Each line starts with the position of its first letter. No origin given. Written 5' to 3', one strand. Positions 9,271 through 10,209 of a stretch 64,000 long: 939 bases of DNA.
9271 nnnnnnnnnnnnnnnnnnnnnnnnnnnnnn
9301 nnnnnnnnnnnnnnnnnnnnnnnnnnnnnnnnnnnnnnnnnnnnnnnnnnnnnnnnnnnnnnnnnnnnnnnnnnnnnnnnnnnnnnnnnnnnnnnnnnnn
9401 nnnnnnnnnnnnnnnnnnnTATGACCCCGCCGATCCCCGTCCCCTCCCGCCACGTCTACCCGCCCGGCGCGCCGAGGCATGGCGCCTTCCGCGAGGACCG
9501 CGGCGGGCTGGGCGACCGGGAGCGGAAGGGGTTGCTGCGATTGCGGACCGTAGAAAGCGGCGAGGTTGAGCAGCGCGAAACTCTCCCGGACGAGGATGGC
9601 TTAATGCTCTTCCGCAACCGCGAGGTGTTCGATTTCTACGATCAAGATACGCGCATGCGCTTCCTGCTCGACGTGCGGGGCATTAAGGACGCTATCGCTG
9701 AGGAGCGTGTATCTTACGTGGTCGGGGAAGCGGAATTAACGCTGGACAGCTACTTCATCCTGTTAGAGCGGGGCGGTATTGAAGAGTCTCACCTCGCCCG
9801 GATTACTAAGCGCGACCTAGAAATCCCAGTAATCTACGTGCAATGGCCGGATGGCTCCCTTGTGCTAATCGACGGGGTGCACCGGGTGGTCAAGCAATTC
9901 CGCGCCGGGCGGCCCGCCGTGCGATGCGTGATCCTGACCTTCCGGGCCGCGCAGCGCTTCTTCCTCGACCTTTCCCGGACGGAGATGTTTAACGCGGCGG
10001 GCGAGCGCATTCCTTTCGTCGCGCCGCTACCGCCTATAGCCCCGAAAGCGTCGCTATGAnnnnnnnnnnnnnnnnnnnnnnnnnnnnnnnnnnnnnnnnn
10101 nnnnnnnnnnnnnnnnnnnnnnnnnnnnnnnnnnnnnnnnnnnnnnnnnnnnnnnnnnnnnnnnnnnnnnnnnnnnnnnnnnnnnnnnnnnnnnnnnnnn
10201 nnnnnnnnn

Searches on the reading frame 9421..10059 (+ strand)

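Call 53: search_protein_families(library=phrogs, proteins=[window:9421-10059:+], max_evalue=0.001)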
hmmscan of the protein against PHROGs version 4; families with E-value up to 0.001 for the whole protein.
window:9421-10059:+ (212 aa): 1 family
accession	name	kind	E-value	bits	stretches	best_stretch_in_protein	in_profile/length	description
phrog_17560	-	unknown function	1.9e-06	29.2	1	123-173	56-105/119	-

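Call 54: search_protein_families(library=pfam, proteins=[window:9421-10059:+], max_evalue=0.01)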
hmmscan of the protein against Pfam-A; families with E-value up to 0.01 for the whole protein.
window:9421-10059:+ (212 aa): 0 families
